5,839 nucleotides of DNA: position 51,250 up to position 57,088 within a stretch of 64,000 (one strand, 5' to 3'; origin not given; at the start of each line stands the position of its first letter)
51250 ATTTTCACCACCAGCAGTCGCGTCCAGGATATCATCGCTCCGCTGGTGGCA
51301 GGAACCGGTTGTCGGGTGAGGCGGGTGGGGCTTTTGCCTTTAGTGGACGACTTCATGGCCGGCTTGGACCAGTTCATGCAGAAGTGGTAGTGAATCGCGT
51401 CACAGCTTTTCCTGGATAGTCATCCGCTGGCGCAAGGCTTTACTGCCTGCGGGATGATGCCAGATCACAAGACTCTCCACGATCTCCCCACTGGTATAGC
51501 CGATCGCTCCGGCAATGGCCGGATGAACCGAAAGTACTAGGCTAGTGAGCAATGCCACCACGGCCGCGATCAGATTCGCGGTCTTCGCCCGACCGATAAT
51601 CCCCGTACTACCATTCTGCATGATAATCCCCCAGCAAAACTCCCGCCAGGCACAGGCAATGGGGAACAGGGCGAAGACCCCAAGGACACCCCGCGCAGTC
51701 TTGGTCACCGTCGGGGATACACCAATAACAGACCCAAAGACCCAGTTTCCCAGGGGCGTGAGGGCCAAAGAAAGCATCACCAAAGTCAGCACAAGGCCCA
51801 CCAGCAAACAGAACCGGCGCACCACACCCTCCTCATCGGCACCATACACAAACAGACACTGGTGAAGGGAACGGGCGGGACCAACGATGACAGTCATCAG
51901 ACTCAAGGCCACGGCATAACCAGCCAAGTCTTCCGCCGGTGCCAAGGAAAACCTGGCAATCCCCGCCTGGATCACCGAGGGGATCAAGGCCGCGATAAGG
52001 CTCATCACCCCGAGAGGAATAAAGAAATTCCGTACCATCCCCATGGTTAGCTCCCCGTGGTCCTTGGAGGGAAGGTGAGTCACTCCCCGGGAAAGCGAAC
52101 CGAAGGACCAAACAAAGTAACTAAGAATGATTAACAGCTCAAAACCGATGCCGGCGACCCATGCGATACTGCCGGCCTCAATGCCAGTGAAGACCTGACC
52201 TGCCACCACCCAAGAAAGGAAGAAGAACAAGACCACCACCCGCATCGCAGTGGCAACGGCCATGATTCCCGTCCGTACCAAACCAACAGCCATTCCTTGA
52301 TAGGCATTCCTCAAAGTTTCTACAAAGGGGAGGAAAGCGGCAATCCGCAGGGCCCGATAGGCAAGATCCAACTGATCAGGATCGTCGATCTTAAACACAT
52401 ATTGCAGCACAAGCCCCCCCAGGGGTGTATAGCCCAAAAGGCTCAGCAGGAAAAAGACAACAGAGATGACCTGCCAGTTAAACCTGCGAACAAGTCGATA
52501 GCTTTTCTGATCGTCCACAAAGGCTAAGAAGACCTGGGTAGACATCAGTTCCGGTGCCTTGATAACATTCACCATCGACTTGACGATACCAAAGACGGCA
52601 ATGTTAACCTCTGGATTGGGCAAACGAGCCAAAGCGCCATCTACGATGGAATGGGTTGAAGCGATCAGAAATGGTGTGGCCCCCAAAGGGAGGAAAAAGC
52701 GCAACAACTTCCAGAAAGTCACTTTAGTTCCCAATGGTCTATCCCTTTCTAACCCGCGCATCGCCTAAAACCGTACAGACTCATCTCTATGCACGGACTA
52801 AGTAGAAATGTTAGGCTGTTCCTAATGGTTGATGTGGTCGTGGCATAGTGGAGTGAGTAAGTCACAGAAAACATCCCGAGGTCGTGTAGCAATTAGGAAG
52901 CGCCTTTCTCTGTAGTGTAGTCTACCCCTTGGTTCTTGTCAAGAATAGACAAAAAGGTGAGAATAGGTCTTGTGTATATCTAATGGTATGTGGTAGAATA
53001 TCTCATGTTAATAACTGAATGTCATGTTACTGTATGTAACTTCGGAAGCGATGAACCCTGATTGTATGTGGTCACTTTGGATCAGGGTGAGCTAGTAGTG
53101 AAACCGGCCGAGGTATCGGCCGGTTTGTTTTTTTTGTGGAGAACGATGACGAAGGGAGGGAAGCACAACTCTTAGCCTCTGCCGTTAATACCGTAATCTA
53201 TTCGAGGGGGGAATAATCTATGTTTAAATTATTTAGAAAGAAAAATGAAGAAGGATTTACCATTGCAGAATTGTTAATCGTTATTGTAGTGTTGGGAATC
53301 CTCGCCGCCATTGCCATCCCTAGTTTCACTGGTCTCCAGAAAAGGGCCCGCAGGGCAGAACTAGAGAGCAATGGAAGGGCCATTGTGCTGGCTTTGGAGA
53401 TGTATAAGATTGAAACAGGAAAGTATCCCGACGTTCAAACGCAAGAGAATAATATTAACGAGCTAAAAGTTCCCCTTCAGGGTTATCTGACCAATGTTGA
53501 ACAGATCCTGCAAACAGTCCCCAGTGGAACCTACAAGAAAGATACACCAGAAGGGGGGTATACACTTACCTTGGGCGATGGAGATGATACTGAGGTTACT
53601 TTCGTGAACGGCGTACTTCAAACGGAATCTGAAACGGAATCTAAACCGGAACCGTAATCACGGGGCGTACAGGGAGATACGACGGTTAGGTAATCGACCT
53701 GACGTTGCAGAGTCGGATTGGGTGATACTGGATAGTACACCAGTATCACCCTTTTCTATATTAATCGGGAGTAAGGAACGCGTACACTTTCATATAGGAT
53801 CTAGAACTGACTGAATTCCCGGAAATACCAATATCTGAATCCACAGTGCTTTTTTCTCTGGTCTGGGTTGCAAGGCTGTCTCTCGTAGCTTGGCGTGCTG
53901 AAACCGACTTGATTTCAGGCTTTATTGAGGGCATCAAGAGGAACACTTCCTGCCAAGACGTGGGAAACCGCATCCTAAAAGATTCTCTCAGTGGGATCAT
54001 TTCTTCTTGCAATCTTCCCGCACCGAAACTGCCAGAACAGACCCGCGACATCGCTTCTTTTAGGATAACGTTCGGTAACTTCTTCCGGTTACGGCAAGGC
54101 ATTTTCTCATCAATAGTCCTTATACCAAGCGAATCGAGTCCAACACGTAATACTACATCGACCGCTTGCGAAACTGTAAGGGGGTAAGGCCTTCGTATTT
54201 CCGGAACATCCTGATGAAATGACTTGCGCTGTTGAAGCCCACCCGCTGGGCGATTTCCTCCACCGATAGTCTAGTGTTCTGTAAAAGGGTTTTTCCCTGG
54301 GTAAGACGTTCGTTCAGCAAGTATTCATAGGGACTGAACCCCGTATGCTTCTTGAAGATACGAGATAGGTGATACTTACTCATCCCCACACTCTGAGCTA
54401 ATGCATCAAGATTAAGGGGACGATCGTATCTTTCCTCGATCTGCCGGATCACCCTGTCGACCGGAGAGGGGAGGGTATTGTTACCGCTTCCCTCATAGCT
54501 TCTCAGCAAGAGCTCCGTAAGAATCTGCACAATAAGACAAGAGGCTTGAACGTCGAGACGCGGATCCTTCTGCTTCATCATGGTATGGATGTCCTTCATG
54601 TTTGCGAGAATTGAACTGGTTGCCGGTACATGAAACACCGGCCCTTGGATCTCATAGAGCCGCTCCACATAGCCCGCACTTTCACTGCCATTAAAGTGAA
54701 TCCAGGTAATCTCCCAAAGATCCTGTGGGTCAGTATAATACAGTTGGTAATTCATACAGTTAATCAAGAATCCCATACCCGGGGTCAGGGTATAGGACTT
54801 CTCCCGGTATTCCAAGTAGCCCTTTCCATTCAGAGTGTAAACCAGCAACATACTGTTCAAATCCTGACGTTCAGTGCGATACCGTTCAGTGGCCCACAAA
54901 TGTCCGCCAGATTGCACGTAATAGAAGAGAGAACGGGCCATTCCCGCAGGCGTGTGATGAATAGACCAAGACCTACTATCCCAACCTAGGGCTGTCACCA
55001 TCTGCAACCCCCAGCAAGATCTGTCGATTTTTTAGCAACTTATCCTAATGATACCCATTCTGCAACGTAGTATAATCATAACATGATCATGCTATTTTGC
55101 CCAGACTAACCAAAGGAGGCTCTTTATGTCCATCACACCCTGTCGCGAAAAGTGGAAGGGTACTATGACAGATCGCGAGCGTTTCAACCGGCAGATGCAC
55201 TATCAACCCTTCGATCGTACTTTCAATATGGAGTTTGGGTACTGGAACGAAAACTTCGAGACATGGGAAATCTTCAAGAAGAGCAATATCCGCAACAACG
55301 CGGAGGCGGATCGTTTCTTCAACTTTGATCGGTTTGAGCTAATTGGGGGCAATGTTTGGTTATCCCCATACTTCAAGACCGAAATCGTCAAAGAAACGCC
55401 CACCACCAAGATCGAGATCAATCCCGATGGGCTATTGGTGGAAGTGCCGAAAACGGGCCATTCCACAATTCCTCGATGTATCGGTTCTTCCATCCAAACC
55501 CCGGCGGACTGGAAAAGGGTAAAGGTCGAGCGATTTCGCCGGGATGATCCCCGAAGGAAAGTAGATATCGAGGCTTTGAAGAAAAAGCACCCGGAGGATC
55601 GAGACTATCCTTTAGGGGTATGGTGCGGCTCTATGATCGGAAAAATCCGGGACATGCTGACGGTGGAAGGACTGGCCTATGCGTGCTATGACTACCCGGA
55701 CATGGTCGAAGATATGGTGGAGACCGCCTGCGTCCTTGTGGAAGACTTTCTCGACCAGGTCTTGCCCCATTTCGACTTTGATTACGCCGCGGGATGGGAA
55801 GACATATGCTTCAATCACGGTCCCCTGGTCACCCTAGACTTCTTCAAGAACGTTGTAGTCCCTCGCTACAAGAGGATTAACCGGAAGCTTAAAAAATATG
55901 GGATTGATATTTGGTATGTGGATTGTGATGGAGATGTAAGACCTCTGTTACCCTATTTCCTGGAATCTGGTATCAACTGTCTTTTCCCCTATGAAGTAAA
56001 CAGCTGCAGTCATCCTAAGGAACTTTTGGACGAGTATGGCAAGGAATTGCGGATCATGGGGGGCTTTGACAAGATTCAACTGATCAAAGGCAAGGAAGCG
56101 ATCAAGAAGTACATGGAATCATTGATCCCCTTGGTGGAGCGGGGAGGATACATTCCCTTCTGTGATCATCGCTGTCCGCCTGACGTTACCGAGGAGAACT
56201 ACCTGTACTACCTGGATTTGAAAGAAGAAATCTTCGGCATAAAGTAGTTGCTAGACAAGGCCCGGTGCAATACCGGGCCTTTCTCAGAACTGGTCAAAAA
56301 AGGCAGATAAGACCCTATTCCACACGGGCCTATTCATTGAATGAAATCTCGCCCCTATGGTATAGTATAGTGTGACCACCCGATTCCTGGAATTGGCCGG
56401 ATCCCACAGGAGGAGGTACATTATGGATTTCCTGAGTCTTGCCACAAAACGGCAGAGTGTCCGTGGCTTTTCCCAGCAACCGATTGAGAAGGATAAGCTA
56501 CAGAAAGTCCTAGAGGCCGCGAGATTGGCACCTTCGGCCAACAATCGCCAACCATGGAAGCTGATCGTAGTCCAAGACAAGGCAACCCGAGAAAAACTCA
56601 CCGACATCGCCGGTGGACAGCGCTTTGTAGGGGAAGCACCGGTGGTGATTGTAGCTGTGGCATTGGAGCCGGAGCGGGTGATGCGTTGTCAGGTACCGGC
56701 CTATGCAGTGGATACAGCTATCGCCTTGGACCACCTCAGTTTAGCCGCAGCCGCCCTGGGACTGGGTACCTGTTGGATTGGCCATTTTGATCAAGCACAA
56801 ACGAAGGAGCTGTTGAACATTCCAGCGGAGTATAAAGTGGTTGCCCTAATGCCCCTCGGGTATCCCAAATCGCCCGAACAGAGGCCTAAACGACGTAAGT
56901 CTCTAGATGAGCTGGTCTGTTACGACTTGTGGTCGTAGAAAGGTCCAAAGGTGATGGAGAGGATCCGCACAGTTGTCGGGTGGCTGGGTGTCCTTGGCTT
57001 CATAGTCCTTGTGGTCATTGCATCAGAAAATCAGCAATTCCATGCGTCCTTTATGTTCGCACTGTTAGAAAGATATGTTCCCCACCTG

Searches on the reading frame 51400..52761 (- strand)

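Call 74: search_protein_families(library=pfam, proteins=[window:51400-52761:-], max_evalue=0.00001)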
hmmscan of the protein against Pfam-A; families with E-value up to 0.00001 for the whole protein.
window:51400-52761:- (453 aa): 1 family
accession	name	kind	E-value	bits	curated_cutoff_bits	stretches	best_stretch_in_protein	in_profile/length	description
PF07260.16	ANKH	-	7.7e-16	58.7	22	2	245-408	15-183/344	Progressive ankylosis protein (ANKH)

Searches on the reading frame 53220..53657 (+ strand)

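Call 86: search_protein_families(library=pfam, proteins=[window:53220-53657:+], max_evalue=0.001)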
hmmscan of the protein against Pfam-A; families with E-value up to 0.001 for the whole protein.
window:53220-53657:+ (145 aa): 1 family
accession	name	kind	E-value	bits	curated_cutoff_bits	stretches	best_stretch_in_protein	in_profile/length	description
PF07963.17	N_methyl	-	9.7e-07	28.6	21.2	1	7-33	1-27/27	Prokaryotic N-terminal methylation motif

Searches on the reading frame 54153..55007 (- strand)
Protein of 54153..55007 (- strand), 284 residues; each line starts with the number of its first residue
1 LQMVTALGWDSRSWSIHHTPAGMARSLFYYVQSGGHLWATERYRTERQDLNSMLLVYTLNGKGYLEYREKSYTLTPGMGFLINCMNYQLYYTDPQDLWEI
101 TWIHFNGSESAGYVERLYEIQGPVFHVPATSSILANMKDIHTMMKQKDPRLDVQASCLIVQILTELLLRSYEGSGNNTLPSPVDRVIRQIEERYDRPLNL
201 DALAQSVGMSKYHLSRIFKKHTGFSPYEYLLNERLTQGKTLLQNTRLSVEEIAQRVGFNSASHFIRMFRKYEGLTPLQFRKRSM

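Call 74: search_protein_families(library=pfam, proteins=[window:54153-55007:-], max_evalue=0.00001)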
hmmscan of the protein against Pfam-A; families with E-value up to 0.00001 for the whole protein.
window:54153-55007:- (284 aa): 3 families
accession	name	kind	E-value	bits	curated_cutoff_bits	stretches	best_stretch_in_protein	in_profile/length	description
PF12833.13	HTH_18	-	1e-26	93.5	33.6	1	203-282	1-80/80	Helix-turn-helix domain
PF00165.29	HTH_AraC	-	2.9e-23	81.9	26.6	2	242-281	1-42/42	Bacterial regulatory helix-turn-helix proteins, AraC family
PF02311.25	AraC_binding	-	8.8e-14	51.8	21.1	1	38-162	9-134/135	AraC-like ligand binding domain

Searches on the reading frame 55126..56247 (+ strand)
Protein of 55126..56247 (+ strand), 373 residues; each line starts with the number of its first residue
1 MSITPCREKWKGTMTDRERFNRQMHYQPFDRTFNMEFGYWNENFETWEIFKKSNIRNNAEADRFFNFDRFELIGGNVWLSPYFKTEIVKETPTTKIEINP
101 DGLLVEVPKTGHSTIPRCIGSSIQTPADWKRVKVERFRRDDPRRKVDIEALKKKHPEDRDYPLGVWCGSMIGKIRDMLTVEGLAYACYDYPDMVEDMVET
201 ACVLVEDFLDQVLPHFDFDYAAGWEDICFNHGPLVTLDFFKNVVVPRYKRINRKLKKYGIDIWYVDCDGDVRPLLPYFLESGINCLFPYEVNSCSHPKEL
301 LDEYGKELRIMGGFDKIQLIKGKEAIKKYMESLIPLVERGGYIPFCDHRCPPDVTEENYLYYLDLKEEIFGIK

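Call 74: search_protein_families(library=pfam, proteins=[window:55126-56247:+], max_evalue=0.00001)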
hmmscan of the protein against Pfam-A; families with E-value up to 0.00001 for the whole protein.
window:55126-56247:+ (373 aa): 1 family
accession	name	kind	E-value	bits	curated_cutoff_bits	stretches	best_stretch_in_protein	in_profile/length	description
PF01208.23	URO-D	-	2.1e-08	34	23.9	1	121-363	97-340/346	Uroporphyrinogen decarboxylase (URO-D)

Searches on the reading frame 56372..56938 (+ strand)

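Call 86: search_protein_families(library=pfam, proteins=[window:56372-56938:+], max_evalue=0.001)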
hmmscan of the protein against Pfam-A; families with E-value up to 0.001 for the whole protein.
window:56372-56938:+ (188 aa): 2 families
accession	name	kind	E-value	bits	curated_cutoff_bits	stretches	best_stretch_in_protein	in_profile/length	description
PF00881.29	Nitroreductase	-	3.9e-33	115.4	23.5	2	25-80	2-57/167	Nitroreductase family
PF14512.11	TM1586_NiRdase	-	5.9e-19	69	27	2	120-184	89-151/215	Putative TM nitroreductase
